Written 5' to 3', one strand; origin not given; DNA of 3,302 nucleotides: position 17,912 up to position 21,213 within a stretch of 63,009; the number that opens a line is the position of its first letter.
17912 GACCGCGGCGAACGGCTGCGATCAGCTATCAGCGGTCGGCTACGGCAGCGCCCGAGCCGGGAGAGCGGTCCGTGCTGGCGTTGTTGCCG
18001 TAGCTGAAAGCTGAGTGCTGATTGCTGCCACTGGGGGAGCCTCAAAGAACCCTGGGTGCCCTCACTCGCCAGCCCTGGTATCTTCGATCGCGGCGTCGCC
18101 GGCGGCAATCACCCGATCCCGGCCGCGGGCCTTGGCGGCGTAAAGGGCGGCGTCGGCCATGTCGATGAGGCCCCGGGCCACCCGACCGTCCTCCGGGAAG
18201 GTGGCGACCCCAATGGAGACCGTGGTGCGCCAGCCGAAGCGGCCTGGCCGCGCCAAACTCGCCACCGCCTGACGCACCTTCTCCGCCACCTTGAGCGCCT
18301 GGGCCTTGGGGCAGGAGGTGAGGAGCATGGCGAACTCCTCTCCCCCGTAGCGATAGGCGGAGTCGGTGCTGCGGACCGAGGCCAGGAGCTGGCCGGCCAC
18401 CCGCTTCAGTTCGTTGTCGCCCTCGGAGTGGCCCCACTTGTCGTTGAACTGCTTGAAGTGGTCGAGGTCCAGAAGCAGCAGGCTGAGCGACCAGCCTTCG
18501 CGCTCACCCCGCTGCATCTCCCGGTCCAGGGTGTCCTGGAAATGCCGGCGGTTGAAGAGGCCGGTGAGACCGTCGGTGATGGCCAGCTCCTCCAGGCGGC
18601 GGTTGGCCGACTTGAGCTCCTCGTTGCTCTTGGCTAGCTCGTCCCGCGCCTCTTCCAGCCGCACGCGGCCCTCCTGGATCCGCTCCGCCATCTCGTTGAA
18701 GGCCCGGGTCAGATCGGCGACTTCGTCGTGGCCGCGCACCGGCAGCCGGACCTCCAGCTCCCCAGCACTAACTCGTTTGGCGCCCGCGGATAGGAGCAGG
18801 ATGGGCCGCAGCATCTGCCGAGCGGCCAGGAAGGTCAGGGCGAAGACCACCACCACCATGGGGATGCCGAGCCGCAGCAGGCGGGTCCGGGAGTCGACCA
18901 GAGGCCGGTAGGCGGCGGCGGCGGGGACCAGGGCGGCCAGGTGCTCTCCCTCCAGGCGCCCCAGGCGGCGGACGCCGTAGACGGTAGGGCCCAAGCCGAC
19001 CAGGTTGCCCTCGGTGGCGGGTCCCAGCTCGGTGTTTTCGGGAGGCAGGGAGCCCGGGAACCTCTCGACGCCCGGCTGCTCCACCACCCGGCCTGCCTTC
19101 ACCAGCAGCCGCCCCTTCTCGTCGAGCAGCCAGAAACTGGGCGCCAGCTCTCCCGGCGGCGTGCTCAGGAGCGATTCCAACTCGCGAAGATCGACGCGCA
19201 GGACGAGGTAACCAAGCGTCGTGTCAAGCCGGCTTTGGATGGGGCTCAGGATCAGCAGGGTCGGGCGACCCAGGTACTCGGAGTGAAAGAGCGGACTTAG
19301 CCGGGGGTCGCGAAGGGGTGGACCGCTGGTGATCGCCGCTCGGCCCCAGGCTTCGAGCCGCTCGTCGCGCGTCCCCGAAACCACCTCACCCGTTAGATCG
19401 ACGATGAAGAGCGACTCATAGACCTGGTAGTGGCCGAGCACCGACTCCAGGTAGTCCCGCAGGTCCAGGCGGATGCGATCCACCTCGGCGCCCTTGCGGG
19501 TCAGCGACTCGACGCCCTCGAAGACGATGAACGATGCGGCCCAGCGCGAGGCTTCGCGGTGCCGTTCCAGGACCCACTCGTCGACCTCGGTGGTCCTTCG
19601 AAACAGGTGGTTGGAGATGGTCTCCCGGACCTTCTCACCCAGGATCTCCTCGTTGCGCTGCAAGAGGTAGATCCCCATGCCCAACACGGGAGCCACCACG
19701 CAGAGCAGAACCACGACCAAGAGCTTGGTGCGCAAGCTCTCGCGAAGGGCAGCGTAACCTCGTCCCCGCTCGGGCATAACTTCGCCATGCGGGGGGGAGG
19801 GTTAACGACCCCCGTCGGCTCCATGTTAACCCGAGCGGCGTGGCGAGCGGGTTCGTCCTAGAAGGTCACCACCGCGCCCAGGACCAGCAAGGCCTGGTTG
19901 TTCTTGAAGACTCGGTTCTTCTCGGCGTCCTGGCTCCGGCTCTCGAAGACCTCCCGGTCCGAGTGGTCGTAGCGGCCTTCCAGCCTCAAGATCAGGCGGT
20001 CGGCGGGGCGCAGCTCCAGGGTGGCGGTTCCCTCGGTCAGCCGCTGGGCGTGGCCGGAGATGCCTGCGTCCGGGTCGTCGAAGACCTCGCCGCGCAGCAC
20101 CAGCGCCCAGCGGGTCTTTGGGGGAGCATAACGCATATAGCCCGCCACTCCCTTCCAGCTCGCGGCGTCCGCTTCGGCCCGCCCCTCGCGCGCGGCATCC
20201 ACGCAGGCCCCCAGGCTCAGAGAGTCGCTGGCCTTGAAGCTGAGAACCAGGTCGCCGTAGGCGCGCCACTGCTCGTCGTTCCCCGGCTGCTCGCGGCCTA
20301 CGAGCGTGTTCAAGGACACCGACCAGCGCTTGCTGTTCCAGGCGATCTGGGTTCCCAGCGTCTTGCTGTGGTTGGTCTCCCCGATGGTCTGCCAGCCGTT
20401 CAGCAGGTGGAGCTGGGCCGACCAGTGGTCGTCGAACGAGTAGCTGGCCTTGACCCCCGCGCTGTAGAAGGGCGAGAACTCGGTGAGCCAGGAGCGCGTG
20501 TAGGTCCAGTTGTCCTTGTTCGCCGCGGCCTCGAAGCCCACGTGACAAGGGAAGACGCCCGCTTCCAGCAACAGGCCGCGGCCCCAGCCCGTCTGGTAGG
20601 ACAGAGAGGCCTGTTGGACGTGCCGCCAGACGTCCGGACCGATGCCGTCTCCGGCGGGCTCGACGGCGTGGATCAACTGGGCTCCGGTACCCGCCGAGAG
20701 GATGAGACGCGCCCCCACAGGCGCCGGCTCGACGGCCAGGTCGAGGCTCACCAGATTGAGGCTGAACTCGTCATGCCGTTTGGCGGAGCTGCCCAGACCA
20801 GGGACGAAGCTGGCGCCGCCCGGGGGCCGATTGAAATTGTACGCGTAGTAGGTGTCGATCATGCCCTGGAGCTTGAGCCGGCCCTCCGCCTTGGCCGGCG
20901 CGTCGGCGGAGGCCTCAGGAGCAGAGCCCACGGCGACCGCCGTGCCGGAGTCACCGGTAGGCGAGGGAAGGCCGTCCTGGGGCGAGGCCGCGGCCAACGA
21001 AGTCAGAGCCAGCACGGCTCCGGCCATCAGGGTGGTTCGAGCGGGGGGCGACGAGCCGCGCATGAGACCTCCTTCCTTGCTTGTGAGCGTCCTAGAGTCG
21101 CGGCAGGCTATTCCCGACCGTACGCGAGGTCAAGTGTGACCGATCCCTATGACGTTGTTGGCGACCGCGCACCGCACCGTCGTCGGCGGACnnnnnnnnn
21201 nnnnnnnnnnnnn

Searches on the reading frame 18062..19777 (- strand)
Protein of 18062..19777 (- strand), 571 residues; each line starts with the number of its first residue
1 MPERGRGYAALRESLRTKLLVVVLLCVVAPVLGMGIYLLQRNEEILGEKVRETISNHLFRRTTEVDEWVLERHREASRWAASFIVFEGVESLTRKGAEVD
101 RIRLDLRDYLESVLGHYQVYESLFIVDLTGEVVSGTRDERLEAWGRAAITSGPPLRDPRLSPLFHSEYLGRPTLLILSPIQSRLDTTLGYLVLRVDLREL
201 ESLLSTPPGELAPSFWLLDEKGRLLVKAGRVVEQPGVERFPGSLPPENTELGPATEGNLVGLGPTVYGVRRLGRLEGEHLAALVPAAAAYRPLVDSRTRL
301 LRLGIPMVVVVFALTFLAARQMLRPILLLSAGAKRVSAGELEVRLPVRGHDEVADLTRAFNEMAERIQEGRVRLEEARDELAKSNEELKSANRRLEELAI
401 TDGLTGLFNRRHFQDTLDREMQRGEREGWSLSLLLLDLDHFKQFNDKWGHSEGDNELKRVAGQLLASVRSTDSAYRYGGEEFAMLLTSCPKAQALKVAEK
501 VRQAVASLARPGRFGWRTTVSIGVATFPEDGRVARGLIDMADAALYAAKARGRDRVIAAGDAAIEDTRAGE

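Call 12: search_protein_families(library=pfam, proteins=[window:18062-19777:-], max_evalue=0.00001)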
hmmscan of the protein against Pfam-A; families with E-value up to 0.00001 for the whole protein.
window:18062-19777:- (571 aa): 3 families
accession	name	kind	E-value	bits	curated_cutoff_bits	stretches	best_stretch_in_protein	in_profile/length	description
PF00990.26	GGDEF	-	3.3e-47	160.7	23.8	1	399-555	1-161/161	Diguanylate cyclase, GGDEF domain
PF00672.30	HAMP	-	1.4e-16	61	25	1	318-369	2-53/53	HAMP domain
PF02743.24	dCache_1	-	4.4e-08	33.4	45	1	80-235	37-194/240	Cache domain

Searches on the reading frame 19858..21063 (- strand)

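Call 13: search_protein_families(library=pfam, proteins=[window:19858-21063:-], max_evalue=0.00001)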
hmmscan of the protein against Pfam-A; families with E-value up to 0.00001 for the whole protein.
window:19858-21063:- (401 aa): 1 family
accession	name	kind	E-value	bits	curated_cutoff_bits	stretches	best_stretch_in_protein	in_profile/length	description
PF07642.17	BBP2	-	4.7e-75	253.4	26.2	1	63-401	2-339/339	Putative beta-barrel porin-2, OmpL-like. bbp2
